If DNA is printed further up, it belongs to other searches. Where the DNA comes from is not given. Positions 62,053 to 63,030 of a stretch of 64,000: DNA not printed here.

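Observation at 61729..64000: A lower-GC four-gene operon of unknown function beside tRNA-Met, an IS and the repeats: candidate uncharacterised accessory or conflict system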

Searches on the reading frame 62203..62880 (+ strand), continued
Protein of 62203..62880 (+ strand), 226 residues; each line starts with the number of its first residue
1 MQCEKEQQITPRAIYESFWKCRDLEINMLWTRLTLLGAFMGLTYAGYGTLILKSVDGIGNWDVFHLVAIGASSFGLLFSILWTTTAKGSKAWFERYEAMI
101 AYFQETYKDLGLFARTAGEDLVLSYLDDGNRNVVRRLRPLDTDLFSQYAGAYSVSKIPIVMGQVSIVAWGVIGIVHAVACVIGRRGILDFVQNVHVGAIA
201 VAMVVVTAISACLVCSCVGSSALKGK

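Call 71: search_protein_families(library=pfam, proteins=[L046:5947-6483:+, L046:6621-7463:+, L028:6335-7828:+, L028:9817-13158:+, L028:4292-5104:+, L028:5101-5751:+, L028:5748-6302:+, L043:4967-5785:+, L043:5799-6440:+, L043:6437-6985:+], max_evalue=0.01)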
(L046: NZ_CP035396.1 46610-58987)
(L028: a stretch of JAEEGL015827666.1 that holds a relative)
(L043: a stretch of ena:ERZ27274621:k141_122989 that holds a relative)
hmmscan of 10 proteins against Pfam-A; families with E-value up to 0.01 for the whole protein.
L046:5947-6483:+ (178 aa): 1 family
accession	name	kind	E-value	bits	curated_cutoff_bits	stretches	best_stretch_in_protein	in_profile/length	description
PF24838.2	8xMP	-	2.7e-25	89.2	30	1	12-144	2-135/136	Octameric membrane protein family (8xMP)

L046:6621-7463:+ (280 aa): 3 families
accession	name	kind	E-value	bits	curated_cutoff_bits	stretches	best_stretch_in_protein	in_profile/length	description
PF13091.12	PLDc_2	-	1.2e-21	77.4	27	1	154-275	1-130/132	PLD-like domain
PF07894.18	SACK1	-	3.3e-07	30.6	21.4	0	222-273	214-265/274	Scaffolding anchor of CK1 domain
PF17460.7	RP854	-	0.0043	17.3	25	1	34-116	59-144/212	Uncharacterized protein RP854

L028:6335-7828:+ (497 aa): 2 families
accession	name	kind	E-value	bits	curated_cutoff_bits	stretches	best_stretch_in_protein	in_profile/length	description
PF08867.16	FRG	-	5.8e-23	82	25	1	223-313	3-90/94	FRG domain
PF12102.13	MrcB_N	-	4e-05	23.8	25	1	39-122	19-104/183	MrcB-like, N-terminal domain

L028:9817-13158:+ (1113 aa): 8 families
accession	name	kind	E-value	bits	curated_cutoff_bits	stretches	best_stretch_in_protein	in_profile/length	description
PF13195.11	DUF4011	-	8.3e-29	101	22.2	1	73-161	69-158/158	Protein of unknown function (DUF4011)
PF18741.7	MTES_1575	-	3.3e-26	91.6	38.2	1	1009-1102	3-94/96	REase_MTES_1575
PF13087.12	AAA_12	-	3.4e-17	63.1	27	1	764-961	3-193/195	AAA domain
PF13086.12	AAA_11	-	8.7e-17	62.2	27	2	274-364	3-93/257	AAA domain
PF13245.12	AAA_19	-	2.5e-08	34.6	25.1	1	288-335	12-61/134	AAA domain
PF13604.12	AAA_30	-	3.8e-07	30.5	27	0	704-740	90-130/191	AAA domain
PF01443.25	Viral_helicase1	-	3.2e-06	27.6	21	0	694-740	49-99/228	Viral superfamily 1 RNA helicase core domain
PF09848.15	SLFN-g3_helicase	-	0.0058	16.4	24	0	290-345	4-56/354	Schlafen group 3, DNA/RNA helicase domain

L028:4292-5104:+ (270 aa): 0 families

L028:5101-5751:+ (216 aa): 0 families

L028:5748-6302:+ (184 aa): 0 families

L043:4967-5785:+ (272 aa): 1 family
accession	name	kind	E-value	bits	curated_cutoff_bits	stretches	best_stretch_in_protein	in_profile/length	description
PF24073.1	DUF7365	-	0.0075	16.8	27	0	158-215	31-88/101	Coiled-coil region of unknown function (DUF7365)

L043:5799-6440:+ (213 aa): 0 families

L043:6437-6985:+ (182 aa): 0 families

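Call 72: search_protein_families(library=padloc, proteins=[L046:5947-6483:+, L046:6621-7463:+, L001:1733-3514:+, L004:5582-6001:+, L004:6001-6666:+, L004:6668-7900:+, L012:5486-6004:+, L012:6001-6687:+, L028:6335-7828:+, L028:9817-13158:+], max_evalue=0.01)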
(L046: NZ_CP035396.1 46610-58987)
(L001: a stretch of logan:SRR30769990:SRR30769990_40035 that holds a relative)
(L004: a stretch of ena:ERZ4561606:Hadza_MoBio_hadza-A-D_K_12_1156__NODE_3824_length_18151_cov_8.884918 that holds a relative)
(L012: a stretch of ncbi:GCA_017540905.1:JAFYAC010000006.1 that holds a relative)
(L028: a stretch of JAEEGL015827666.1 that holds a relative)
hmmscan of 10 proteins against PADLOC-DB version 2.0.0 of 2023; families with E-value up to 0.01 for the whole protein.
L046:5947-6483:+ (178 aa): 0 families

L046:6621-7463:+ (280 aa): 3 families
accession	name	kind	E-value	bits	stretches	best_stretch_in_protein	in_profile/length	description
PDLC02901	DpdK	-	3.3e-08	31.4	1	176-266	69-158/173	DpdK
PDLC02614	DrmC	-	3.5e-08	31.4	1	146-250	18-124/153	DrmC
PDLC03924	MkoC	-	4.3e-06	23.1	1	139-256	982-1113/1136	-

L001:1733-3514:+ (594 aa): 0 families

L004:5582-6001:+ (139 aa): 0 families

L004:6001-6666:+ (221 aa): 0 families

L004:6668-7900:+ (410 aa): 0 families

L012:5486-6004:+ (172 aa): 0 families

L012:6001-6687:+ (228 aa): 0 families

L028:6335-7828:+ (497 aa): 14 families
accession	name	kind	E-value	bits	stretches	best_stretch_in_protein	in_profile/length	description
PDLC04937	PDC-S15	-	1.9e-31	107.6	1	193-494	9-245/254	-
PDLC04938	PDC-S15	-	3.7e-31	106.6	2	192-409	39-208/276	-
PDLC04931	PDC-S15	-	1.3e-24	85.4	2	187-314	31-161/282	-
PDLC04936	PDC-S15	-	1.1e-23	82.1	2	195-314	21-128/300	-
PDLC04934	PDC-S15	-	4.4e-22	76.7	1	188-490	26-279/416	-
PDLC04933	PDC-S15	-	1.1e-21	75.5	2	197-313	8-112/286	-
PDLC04927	PDC-S15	-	2.9e-19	67.2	2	193-314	10-121/422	-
PDLC04932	PDC-S15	-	3.8e-14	50.8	1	199-311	25-141/324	-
PDLC04926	PDC-S15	-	1.6e-12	45.1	1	195-313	3-122/300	-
PDLC04940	PDC-S15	-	5.4e-11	40.6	1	213-314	47-158/280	-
PDLC04929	PDC-S15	-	8.4e-09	33.7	1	233-311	45-124/308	-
PDLC04930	PDC-S15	-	2.4e-08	31.4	1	277-311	80-114/380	-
PDLC04939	PDC-S15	-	1.3e-07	28.9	1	224-313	33-113/487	-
PDLC04935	PDC-S15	-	2.9e-06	24.4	1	204-311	120-225/535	-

L028:9817-13158:+ (1113 aa): 13 families
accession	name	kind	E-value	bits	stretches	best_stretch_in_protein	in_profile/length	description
PDLC05009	PDC-S37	-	0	1023.3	3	525-1109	765-1343/1550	-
PDLC02194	Hhe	-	1.4e-152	507.9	2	545-1094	1221-1770/1911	-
PDLC03924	MkoC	-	9.2e-29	98.2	3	778-963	771-945/1136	-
PDLC03920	MkoA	-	1.7e-28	97.5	1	288-986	632-1096/1112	-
PDLC03921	MkoA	-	9.9e-13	44.7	2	831-961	1443-1566/1607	-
PDLC02895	DpdJ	-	1.7e-08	29.8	1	892-964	390-456/2112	DpdJ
PDLC04140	mad8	-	6.8e-06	23.8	1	291-436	31-165/314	mads_8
PDLC05065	PDC-S68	-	7e-05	18.8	1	702-740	703-744/1221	-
PDLC01734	typeIV_RecD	-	0.0001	18.7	1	704-740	436-475/763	RecD_0_IVD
PDLC05035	PDC-S53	-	0.00015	18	0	280-337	501-558/900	-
PDLC05064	PDC-S68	-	0.00035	16.4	0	289-334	702-748/1273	-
PDLC04173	GajB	-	0.0055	13.7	0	293-371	15-92/471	-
PDLC01148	RecD_like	-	0.0055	13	1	705-740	406-444/719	RecD/Tra ATPase fused to N-terminal HHH domain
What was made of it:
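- In L028 a P4 relative sits between an FRG/PDC-S15 gene and an Hhe/PDC-S37 helicase-nuclease (call 72).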

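Call 73: predict_structure(alignment_id=A3)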
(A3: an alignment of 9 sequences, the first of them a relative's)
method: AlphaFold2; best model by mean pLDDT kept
length: 594 residues; sequences in the alignment: 9
mean_pLDDT: 72.0   pTM: 0.55
mean pLDDT of the five models: 72.0, 69.7, 68.5, 67.8, 52.6
residues with pLDDT >= 90: 108; 70-90: 283; 50-70: 89; < 50: 114
segments of 3 or more residues with pLDDT < 50: 1-24, 54-57, 374-393, 462-494, 540-559, 589-594
pLDDT, mean of each block of 10 residues (from residue 1): 33 33 62 90 88 51 71 80 85 93 90 93 87 80 86 88 91 89 76 86 86 81 81 91 93 85 84 74 52 79 89 85 85 87 88 91 87 44 39 58 61 89 81 57 71 79 36 30 32 56 73 71 78 64 35 39 68 75 53 40
secondary structure, 60 per line:
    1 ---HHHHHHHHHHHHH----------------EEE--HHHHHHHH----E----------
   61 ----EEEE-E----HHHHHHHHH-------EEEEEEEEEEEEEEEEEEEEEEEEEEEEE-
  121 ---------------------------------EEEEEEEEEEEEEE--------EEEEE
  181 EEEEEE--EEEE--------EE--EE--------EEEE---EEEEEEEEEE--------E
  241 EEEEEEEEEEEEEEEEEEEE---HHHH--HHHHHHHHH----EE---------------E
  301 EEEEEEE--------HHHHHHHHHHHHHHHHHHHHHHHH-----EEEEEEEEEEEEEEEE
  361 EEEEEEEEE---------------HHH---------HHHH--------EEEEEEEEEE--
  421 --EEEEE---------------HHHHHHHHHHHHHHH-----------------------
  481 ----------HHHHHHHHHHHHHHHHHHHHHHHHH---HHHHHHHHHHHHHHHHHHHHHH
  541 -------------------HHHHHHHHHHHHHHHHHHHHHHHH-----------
elements in order: H4-16 E33-35 H38-45 E65-68 H75-83 E91-119 E154-167 E176-186 E189-192 E215-218 E222-231 E240-260 H264-267 H270-278 E300-307 H316-339 E345-369 H397-400 E409-418 E423-427 H443-457 H491-515 H519-540 H560-583

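Call 77: fold_search(model_id=the predicted structure, library=pdb)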
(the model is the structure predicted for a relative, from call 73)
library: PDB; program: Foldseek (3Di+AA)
matches with E <= 10: 216; with E <= 0.001: 0
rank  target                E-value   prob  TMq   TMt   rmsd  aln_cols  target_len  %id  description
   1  7t4d_A                3.8e-03  0.06  0.05  0.08  28.9       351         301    8  Pore structure of pore-forming toxin Epx4 (released 2022-03-16)
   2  4tw1_H                6.3e-03  0.04  0.06  0.09  30.5       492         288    7  Crystal structure of the octameric pore complex of the Staphylococcus aureus Bi-component Toxin LukGH (released 2014-11-12)
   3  4tw1_O                9.3e-03  0.10  0.06  0.12  30.4       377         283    7  Crystal structure of the octameric pore complex of the Staphylococcus aureus Bi-component Toxin LukGH (released 2014-11-12)
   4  7t4e_A                1.4e-02  0.06  0.05  0.08  29.1       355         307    7  Prepore structure of pore-forming toxin Epx1 (released 2022-03-16)
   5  4h56_A                1.6e-02  0.05  0.06  0.10  26.2       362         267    7  Crystal structure of the Clostridium perfringens NetB toxin in the membrane inserted form (released 2012-12-26)
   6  7lcg_E                2.5e-02  0.05  0.07  0.08  28.1       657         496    8  The mature Usutu SAAR-1776, Model A (released 2021-09-01)
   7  6iw2_A                3.5e-02  0.04  0.07  0.09  23.8       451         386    7  Crystal structure of 5A ScFv in complex with YFV-17D sE in prefusion state (released 2019-02-13)
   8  2i69_A                4.2e-02  0.03  0.06  0.08  26.3       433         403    8  Crystal structure of the West Nile virus envelope glycoprotein (released 2006-11-21)
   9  7lcg_A                5.2e-02  0.03  0.07  0.08  29.7       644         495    8  The mature Usutu SAAR-1776, Model A (released 2021-09-01)
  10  4emz_A                7.2e-02  0.02  0.03  0.06  26.9       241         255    7  HIV-1 Nef in complex with MHC-I cytoplasmic domain and Mu1 adaptin subunit of AP1 adaptor (second domain) (released 2012-06-20)
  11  7a3u_A                7.7e-02  0.02  0.06  0.08  28.5       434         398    8  Crystal structure of Zika virus envelope glycoprotein in complex with the divalent F(ab')2 fragment of the broadly neu (released 2021-12-08)
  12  9owf_A                1.0e-01  0.01  0.05  0.07  28.5       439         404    8  X-ray crystal structure of Zika virus envelope glycoprotein in complex with Fab of F25.S02 (released 2026-03-04)
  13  5mv1                  1.1e-01  0.02  0.06  0.08  27.8       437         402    7  Crystal structure of the E protein of the Japanese encephalitis virulent virus (released 2018-05-23)
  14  8ee8_B                1.4e-01  0.02  0.06  0.08  23.7       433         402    8  Crystal structure of a NHP anti-ZIKV neutralizing antibody rhMZ100-C in complex with ZIKV E glycoprotein (released 2023-08-30)
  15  5lbs_A                1.5e-01  0.02  0.06  0.08  31.4       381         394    7  structural basis of Zika and Dengue virus potent antibody cross-neutralization (released 2016-07-06)
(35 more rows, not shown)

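Call 82: search_protein_families(library=pfam, alignment_id=A5, max_evalue=0.001)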
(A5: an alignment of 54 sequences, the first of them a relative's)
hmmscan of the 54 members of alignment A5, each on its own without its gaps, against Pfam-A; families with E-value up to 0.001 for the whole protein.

A. member 1, P0001 (594 aa): 1 family
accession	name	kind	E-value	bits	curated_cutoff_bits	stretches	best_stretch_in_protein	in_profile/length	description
PF00684.25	DnaJ_CXXCXGXG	-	4.3e-08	33.7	32.7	2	193-242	1-54/65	DnaJ central domain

B. families by the number of members that match (of 54 scanned): 12 families
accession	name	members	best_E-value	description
PF00684.25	DnaJ_CXXCXGXG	30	7.8e-22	DnaJ central domain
PF08238.18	Sel1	11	1.4e-22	Sel1 repeat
PF15777.11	Anti-TRAP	9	1.1e-11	Tryptophan RNA-binding attenuator protein inhibitory protein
PF25436.1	BSD2_CRD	3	1.6e-07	BSD2 cysteine rich domain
PF23733.2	GRXCR1-2_C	3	0.00012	GRXCR1/2, C-terminal domain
PF03781.23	FGE-sulfatase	1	2e-22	Sulfatase-modifying factor enzyme 1-like domain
PF13240.11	Zn_Ribbon_1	1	0.00014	zinc-ribbon domain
PF05154.21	TM2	1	0.00024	TM2 domain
PF04945.19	YHS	1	0.0003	YHS domain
PF13174.12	TPR_6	1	0.00032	Tetratricopeptide repeat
PF17247.7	DUF5316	1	0.00051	Family of unknown function (DUF5316)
PF13391.12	HNH_2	1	0.00064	HNH endonuclease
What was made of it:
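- On TM2 domain (PF05154): Only 1 of 54 relatives matches at E below 0.001 (call 82).
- Of 54 anchor-family proteins, 30 carry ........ fingers and 11 carry Sel1 repeats (call 82).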

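Call 92: fold_search(model_id=the predicted structure, library=viral)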
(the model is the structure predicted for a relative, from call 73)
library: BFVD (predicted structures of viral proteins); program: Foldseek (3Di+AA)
matches with E <= 10: 202; with E <= 0.001: 1
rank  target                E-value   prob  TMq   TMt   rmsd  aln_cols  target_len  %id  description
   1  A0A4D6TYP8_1          1.8e-04  0.35  0.10  0.06  30.6       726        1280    8  (no name in the UniProt tables at hand)
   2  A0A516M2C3            1.7e-02  0.05  0.05  0.06  42.1       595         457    8  (no name in the UniProt tables at hand)
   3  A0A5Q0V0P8            2.1e-02  0.10  0.09  0.11  27.9       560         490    6  Glycoprotein [Flen virus]
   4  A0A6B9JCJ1            4.1e-02  0.82  0.07  0.34  13.0       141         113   19  (no name in the UniProt tables at hand)
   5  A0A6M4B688            8.4e-02  0.07  0.08  0.07  37.4       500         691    9  Capsid protein [Cressdnaviricota sp.]
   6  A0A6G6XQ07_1          8.4e-02  0.04  0.07  0.06  27.4       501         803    8  (no name in the UniProt tables at hand)
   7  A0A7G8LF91            1.1e-01  0.87  0.07  0.38  12.2       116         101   21  (no name in the UniProt tables at hand)
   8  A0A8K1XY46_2          1.1e-01  0.02  0.06  0.04  29.2       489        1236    7  (no name in the UniProt tables at hand)
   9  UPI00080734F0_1       1.2e-01  0.02  0.07  0.06  28.6       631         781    8  (no name look-up for this kind of identifier)
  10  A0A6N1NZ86            1.5e-01  0.01  0.04  0.04  32.7       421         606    8  Ig family protein [Tupanvirus deep ocean]
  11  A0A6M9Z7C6            2.8e-01  0.01  0.04  0.05  23.5       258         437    8  Putative capsid protein [Riboviria sp.]
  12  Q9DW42                3.2e-01  0.06  0.08  0.08  32.3       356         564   10  Pr151.3 [Rat cytomegalovirus (strain Maastricht)]
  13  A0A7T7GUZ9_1          3.2e-01  0.02  0.08  0.05  31.6       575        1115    9  Polyprotein [Waxsystermes virus]
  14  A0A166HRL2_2          3.6e-01  0.03  0.09  0.06  37.6       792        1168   10  Genome polyprotein (Fragment) [Posavirus strain 7048]
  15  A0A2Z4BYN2            4.0e-01  0.02  0.06  0.05  35.9       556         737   10  (no name in the UniProt tables at hand)
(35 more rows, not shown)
